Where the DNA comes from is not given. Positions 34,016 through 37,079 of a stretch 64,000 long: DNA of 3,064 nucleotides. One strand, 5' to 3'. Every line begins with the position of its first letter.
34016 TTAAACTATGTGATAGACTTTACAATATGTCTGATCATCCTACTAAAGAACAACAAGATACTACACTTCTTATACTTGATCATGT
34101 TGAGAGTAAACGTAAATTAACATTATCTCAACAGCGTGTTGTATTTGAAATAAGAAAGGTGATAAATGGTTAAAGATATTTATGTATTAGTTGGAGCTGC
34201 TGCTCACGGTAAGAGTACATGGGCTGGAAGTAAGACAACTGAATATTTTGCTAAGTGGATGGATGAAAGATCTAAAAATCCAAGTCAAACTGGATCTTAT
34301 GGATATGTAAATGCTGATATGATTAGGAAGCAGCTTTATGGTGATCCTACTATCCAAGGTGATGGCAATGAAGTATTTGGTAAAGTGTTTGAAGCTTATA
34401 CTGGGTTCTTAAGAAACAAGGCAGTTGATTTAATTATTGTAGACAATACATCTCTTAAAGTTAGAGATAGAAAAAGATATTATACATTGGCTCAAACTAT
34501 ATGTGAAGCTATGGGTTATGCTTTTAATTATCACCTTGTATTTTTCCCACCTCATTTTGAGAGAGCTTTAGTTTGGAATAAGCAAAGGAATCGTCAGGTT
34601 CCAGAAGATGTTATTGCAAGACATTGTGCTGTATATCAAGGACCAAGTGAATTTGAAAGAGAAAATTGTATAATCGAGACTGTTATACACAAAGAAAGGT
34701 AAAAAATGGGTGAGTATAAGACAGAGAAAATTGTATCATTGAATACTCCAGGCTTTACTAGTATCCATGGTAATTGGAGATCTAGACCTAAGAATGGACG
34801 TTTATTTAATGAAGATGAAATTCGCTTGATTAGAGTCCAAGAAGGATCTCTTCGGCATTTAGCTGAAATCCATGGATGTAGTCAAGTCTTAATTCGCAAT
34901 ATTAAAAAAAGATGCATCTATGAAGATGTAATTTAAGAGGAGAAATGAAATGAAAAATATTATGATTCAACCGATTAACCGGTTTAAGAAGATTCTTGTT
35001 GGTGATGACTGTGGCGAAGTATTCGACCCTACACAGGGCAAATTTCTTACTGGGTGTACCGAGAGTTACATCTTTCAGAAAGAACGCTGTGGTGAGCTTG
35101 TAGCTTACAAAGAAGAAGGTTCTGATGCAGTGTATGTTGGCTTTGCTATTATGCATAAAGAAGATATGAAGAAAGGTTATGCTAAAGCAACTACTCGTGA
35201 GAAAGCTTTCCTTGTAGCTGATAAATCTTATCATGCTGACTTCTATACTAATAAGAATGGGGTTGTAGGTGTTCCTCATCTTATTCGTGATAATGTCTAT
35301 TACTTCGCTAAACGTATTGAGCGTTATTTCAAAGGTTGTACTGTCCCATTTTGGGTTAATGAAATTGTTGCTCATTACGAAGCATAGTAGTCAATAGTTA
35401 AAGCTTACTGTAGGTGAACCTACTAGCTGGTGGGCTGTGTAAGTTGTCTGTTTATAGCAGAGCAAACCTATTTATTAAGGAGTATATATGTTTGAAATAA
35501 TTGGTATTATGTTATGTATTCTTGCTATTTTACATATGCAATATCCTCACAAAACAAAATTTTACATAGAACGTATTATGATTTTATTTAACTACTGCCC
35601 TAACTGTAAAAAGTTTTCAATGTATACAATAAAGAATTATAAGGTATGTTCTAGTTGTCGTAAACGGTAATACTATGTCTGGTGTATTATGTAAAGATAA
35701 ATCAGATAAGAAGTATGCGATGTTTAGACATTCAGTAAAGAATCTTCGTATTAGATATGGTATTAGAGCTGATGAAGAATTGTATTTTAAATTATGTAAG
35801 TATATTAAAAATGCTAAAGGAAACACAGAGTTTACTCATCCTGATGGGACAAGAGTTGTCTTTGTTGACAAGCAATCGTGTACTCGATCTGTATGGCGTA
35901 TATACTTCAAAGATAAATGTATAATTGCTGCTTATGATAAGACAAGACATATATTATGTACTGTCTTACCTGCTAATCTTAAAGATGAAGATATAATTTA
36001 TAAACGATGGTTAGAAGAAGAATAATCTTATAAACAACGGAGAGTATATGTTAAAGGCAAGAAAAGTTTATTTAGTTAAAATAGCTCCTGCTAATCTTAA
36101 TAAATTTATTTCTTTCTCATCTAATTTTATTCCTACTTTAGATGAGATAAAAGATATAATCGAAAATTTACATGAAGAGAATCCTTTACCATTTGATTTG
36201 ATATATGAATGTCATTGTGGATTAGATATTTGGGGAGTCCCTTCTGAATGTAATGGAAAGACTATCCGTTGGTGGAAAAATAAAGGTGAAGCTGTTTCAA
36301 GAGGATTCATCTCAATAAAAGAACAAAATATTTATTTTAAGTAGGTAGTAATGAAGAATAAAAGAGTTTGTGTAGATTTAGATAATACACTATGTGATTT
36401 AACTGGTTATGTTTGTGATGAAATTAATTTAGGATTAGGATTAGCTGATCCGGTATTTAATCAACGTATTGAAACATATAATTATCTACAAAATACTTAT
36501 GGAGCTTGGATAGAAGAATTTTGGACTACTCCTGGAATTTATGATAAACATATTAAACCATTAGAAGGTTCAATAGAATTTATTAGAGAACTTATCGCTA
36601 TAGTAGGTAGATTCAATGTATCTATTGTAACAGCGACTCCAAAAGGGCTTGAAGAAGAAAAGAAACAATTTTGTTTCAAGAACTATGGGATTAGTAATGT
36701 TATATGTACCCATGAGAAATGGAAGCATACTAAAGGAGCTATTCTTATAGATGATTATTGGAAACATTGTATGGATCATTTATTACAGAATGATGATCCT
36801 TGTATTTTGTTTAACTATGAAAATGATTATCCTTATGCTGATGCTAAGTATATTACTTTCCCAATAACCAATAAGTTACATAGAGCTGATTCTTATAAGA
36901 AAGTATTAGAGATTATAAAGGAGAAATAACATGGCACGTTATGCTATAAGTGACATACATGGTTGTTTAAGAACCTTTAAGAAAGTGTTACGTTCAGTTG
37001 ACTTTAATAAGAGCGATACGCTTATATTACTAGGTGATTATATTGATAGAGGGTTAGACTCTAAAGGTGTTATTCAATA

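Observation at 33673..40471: RNA damage-reversal cluster: alarmone hydrolase, Pnk kinase, HAD and PPP phosphatases, Rnl2-type ligase with extra N-terminal domain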

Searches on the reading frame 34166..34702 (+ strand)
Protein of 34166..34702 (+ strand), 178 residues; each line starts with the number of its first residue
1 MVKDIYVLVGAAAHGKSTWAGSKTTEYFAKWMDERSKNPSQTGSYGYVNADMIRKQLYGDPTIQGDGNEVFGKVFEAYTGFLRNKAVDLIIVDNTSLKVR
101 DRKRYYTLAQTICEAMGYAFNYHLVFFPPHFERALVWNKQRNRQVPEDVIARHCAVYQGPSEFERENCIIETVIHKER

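Call 3: search_protein_families(library=pfam, proteins=[window:34166-34702:+], max_evalue=0.01)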
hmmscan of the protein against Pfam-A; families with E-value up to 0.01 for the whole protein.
window:34166-34702:+ (178 aa): 1 family
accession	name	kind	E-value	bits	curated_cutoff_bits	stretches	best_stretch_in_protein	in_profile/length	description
PF13671.12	AAA_33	-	2.8e-09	37.9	27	1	7-160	3-143/143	AAA domain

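Call 6: search_protein_families(library=ncbifam, proteins=[window:34166-34702:+], max_evalue=0.01)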
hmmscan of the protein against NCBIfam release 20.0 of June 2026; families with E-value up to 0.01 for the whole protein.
window:34166-34702:+ (178 aa): 2 families
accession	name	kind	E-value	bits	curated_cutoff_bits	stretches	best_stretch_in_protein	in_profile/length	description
TIGR04075.1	bacter_Pnkp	equivalog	0.00078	17.7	750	1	7-155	12-135/851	polynucleotide kinase-phosphatase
TIGR03574.1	selen_PSTK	equivalog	0.0054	16.2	290.5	1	7-160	3-135/249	L-seryl-tRNA(Sec) kinase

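Call 7: search_protein_families(library=phrogs, proteins=[window:34166-34702:+], max_evalue=0.001)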
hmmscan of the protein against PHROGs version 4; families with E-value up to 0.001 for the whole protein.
window:34166-34702:+ (178 aa): 3 families
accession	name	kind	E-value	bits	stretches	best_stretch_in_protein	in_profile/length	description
phrog_505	-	other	1.2e-10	42.3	1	3-160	2-143/295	polynucleotide kinase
phrog_6931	-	unknown function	3.7e-08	34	1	3-158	185-326/343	-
phrog_2071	-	other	3.8e-06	27.9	1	3-159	16-143/282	ATPase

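Call 17: search_solved_structures(query=window:34166-34702:+, max_evalue=10, show_alignments=3)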
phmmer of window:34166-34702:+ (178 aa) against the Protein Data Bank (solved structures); distinct sequences matched with E-value up to 10: 2.
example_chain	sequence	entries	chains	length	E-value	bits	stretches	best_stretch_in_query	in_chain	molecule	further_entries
7am2_BS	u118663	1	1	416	0.33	14.4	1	16-79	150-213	DNAj-like protein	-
6mfj_H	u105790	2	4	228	0.65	13.4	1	66-120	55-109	DH677.3 Fab heavy chain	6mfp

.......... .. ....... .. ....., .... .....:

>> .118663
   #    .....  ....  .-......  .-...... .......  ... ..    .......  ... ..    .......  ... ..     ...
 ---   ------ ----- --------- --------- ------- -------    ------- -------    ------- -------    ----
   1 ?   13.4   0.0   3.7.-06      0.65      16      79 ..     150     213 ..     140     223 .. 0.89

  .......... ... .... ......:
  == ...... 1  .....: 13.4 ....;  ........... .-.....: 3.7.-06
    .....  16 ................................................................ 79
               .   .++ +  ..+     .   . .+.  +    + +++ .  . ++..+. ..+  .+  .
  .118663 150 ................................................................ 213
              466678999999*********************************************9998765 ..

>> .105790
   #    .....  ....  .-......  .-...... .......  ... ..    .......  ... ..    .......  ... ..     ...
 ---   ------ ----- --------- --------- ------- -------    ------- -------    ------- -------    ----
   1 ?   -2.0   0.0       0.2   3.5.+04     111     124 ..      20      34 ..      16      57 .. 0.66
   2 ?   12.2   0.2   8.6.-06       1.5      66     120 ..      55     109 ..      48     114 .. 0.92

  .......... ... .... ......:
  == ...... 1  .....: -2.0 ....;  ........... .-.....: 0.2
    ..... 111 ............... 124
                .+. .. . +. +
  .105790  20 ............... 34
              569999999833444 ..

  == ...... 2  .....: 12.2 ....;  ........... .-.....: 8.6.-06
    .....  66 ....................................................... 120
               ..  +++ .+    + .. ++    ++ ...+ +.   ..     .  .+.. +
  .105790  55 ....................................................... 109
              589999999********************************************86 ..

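Call 30: find_homologous_proteins(query=window:34166-34702:+, max_evalue=0.001)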
Query window:34166-34702:+ (178 aa): 2 proteins with E <= 0.001 among 48 candidates.
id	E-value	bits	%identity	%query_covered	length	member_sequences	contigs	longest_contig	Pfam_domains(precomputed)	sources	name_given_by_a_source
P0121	1.4e-118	411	100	100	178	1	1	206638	PF13671.13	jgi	jgi:predicted kinase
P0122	3.0e-39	153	49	93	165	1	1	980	PF13671.13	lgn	-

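Call 43: search_protein_representatives(protein=window:34166-34702:+)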
Query: 178 residues. Proteins with E-value up to 0.001 (for the whole library): 353; up to 1e-10: 32; up to 1e-30: 2. The best 150 are listed.
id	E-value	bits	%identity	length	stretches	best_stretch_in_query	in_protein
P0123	1.7e-57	210.8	59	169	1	1-173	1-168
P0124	4.3e-35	137.8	46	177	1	1-164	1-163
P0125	8.3e-24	101.1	41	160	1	2-172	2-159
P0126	7.4e-23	98.0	46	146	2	47-170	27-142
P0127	1.1e-20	90.8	42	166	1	2-168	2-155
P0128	1.2e-19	87.5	37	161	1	45-173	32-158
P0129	1.4e-19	87.3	41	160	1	39-168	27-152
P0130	2.5e-19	86.5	42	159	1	46-170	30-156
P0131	3.2e-19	86.1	46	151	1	3-167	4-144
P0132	3.6e-19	86.0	40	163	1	3-167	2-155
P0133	3.6e-18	82.7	39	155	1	43-169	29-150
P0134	1.3e-17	80.9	34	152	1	44-173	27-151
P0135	4.5e-17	79.1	40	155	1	43-170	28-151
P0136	8.3e-16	75.0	40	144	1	40-171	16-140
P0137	2.8e-15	73.3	40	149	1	3-170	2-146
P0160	3.6e-10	56.7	36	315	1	1-164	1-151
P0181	3.5e-08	50.2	34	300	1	44-164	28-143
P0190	9.7e-08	48.7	32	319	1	40-160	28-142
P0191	1.2e-07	48.4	36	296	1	36-172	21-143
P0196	1.8e-07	47.8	34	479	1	48-163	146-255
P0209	4.7e-07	46.5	39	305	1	8-165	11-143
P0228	1.5e-06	44.9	33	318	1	45-163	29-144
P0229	1.5e-06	44.9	32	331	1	47-162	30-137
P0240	2.8e-06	44.0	41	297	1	3-160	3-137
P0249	4.1e-06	43.5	33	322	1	4-164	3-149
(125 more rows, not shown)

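Call 46: search_protein_families(library=pfam, proteins=[P0160, P0181, P0190, P0191, P0209, P0228, P0229, P0240, P0249, P0196], max_evalue=0.001)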
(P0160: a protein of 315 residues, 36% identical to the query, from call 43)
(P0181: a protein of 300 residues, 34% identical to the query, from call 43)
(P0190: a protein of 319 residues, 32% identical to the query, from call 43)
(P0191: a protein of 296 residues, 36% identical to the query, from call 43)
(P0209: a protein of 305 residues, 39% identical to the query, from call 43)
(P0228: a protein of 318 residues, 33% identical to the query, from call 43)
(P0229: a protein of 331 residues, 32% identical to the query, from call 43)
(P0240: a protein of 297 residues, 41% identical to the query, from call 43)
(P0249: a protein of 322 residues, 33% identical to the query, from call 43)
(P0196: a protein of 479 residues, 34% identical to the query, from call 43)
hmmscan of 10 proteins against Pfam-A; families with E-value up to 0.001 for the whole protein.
P0160 (315 aa): 4 families
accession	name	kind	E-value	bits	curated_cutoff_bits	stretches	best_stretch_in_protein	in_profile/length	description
PF13671.12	AAA_33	-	6.9e-20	72.2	27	1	5-147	1-143/143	AAA domain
PF08433.16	KTI12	-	7.7e-07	29.3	22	1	7-174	5-166/271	Chromatin associated protein KTI12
PF13207.12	AAA_17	-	0.00031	21.5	27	1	9-138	1-133/136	AAA domain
PF13238.12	AAA_18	-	0.00078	20.3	29.4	0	7-128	2-111/128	AAA domain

P0181 (300 aa): 3 families
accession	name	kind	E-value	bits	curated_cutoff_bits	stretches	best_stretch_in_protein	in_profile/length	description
PF13671.12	AAA_33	-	6e-19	69.2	27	1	5-131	2-135/143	AAA domain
PF08433.16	KTI12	-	6.9e-08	32.7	22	1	7-146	6-147/271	Chromatin associated protein KTI12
PF13207.12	AAA_17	-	0.00038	21.2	27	1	8-122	1-125/136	AAA domain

P0190 (319 aa): 5 families
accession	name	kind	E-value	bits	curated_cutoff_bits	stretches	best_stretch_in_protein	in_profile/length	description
PF13671.12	AAA_33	-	1.3e-20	74.6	27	1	10-139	2-140/143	AAA domain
PF08433.16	KTI12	-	1.5e-05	25.1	22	1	11-137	5-134/271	Chromatin associated protein KTI12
PF13207.12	AAA_17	-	4.2e-05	24.3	27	1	13-49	1-38/136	AAA domain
PF01966.28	HD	-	6.8e-05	23.6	22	1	201-285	2-90/116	HD domain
PF01583.26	APS_kinase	-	0.00023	21.7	21.1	1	8-116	3-114/152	Adenylylsulphate kinase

P0191 (296 aa): 3 families
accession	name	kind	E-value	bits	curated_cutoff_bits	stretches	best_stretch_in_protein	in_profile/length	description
PF13671.12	AAA_33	-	9e-17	62.1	27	1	3-131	2-143/143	AAA domain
PF13207.12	AAA_17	-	4.8e-05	24.1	27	1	6-114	1-127/136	AAA domain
PF01966.28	HD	-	0.00074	20.2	22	0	191-254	32-102/116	HD domain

P0209 (305 aa): 3 families
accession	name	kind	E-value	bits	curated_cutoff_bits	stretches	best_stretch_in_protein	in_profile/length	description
PF13671.12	AAA_33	-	1.5e-22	80.9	27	1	9-138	2-143/143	AAA domain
PF08433.16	KTI12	-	9.7e-11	42.1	22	1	9-179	4-184/271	Chromatin associated protein KTI12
PF01591.24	6PF2K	-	0.00046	20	27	0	72-198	99-208/223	6-phosphofructo-2-kinase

P0228 (318 aa): 4 families
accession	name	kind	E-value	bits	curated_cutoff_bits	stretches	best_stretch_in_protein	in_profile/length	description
PF13671.12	AAA_33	-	3e-20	73.4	27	1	7-141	2-143/143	AAA domain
PF08433.16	KTI12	-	1.4e-06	28.4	22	1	8-185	5-183/271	Chromatin associated protein KTI12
PF01591.24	6PF2K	-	6.6e-05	22.8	27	0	67-101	95-129/223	6-phosphofructo-2-kinase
PF13238.12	AAA_18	-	0.0001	23.2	29.4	1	9-68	3-61/128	AAA domain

P0229 (331 aa): 5 families
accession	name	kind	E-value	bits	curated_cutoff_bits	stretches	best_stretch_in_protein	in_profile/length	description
PF13671.12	AAA_33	-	8.8e-29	101.1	27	1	6-135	3-143/143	AAA domain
PF08433.16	KTI12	-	2.1e-09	37.7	22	1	7-151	6-156/271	Chromatin associated protein KTI12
PF13207.12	AAA_17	-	3.1e-06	27.9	27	1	8-119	1-126/136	AAA domain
PF13238.12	AAA_18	-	2.3e-05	25.3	29.4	1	8-120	4-115/128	AAA domain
PF01966.28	HD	-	2.4e-05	25.1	22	1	208-290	19-91/116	HD domain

P0240 (297 aa): 3 families
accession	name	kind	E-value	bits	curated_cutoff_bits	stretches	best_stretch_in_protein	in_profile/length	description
PF13671.12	AAA_33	-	2.7e-19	70.3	27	1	5-137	1-143/143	AAA domain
PF08433.16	KTI12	-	1.3e-07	31.9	22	1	5-137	3-140/271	Chromatin associated protein KTI12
PF13173.12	AAA_14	-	0.00014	22.3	27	1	3-54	2-57/129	AAA domain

P0249 (322 aa): 3 families
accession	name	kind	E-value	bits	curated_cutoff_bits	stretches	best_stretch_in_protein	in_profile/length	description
PF13671.12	AAA_33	-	2.8e-17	63.8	27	1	6-145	3-143/143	AAA domain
PF08433.16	KTI12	-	2.3e-07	31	22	1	6-158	5-154/271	Chromatin associated protein KTI12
PF06414.18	Zeta_toxin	-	0.00051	20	22.3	0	2-140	16-164/199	Zeta toxin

P0196 (479 aa): 1 family
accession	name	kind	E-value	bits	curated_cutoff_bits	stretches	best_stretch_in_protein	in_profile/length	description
PF13671.12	AAA_33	-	1e-11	45.7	27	1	121-251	3-142/143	AAA domain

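Call 47: search_solved_structures(query=A2, max_evalue=1, show_alignments=3)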
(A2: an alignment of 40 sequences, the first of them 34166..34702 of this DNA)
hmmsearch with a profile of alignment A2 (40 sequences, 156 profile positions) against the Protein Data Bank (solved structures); distinct sequences matched with E-value up to 1: 436 (the best 60 are shown).
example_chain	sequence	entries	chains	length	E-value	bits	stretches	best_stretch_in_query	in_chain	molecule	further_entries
4jst_A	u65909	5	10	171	8.5e-26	93.7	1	5-143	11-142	Metallophosphoesterase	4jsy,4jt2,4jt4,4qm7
4gp7_A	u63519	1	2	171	1.3e-25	93.2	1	5-143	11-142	Metallophosphoesterase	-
4gp6_A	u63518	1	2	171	2.2e-25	92.4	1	5-143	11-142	Metallophosphoesterase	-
4mde_A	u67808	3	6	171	2e-24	89.3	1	5-143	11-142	Metallophosphoesterase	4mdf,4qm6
3adb_A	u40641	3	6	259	6.3e-22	81.2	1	5-152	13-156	L-seryl-tRNA(Sec) kinase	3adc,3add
3a4l_A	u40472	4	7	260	8.7e-22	80.7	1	5-152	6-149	L-seryl-tRNA(Sec) kinase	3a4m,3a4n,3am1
1ly1_A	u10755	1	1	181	1.9e-19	73.1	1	2-140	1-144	polynucleotide kinase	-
1ltq_A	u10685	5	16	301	6.3e-19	71.4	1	2-140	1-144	POLYNUCLEOTIDE KINASE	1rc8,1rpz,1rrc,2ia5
4xrp_A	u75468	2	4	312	7.5e-18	67.9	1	4-146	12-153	Pnkp1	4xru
3u7g_A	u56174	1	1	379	4.8e-13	52.3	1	4-153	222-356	Bifunctional polynucleotide phosphatase/kinase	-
3u7e_B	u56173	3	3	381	4.9e-13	52.3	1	4-153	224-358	Bifunctional polynucleotide phosphatase/kinase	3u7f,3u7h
1yj5_A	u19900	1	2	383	5e-13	52.3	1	4-153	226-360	5' polynucleotide kinase-3' phosphatase catalytic domain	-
3zvn_A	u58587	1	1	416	6.3e-13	51.9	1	4-153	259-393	BIFUNCTIONAL POLYNUCLEOTIDE PHOSPHATASE/KINASE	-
3zvl_A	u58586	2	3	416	6.4e-13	51.9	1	4-153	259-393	BIFUNCTIONAL POLYNUCLEOTIDE PHOSPHATASE/KINASE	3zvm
9drz_A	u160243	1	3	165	1.2e-12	51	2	1-38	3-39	p-loop containing nucleoside triphosphatehydrolase protein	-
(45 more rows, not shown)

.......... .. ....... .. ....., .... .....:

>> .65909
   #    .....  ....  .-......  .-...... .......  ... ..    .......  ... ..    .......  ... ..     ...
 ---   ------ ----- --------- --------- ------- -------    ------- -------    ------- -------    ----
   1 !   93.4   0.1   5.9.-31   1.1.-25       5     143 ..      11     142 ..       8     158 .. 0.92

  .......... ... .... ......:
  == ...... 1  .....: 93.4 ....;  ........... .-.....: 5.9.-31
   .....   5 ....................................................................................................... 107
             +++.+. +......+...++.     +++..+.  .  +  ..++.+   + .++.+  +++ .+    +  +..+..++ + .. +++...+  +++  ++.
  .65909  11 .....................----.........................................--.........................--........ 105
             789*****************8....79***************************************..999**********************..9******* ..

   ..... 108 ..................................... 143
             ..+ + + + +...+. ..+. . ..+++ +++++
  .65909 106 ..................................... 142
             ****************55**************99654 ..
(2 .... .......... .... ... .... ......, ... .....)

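Call 90: search_protein_families(library=padloc, proteins=[window:34166-34702:+], max_evalue=0.001)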
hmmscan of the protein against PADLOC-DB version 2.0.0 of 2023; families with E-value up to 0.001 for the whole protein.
window:34166-34702:+ (178 aa): 0 families

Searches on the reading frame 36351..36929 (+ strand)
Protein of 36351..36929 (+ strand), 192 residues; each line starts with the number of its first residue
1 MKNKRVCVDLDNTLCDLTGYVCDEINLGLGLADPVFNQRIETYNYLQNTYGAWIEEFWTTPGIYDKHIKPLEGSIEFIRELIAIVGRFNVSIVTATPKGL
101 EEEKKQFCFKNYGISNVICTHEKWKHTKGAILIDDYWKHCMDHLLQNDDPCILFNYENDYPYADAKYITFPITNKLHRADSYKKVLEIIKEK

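Call 3: search_protein_families(library=pfam, proteins=[window:36351-36929:+], max_evalue=0.01)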
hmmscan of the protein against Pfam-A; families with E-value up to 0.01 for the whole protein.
window:36351-36929:+ (192 aa): 1 family
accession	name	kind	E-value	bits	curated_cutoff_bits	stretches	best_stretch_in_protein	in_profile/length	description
PF06941.18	NT5C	-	0.00022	21.6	24.8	1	6-157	4-153/180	5' nucleotidase, deoxy (Pyrimidine), cytosolic type C protein (NT5C)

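Call 6: search_protein_families(library=ncbifam, proteins=[window:36351-36929:+], max_evalue=0.01)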
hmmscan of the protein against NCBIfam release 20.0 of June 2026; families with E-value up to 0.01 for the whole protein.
window:36351-36929:+ (192 aa): 0 families

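Call 7: search_protein_families(library=phrogs, proteins=[window:36351-36929:+], max_evalue=0.001)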
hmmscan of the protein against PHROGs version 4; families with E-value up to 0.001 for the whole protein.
window:36351-36929:+ (192 aa): 2 families
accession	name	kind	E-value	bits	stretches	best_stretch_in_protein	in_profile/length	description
phrog_420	-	unknown function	1.6e-17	64.9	1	1-158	11-179/267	unknown function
phrog_2643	-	moron, auxiliary metabolic gene and host takeover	0.00086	20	0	2-140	5-143/182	5'-3' deoxyribonucleotidase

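Call 48: search_solved_structures(query=window:36351-36929:+, max_evalue=1, show_alignments=1)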
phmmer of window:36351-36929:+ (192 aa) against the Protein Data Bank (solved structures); distinct sequences matched with E-value up to 1: 0.
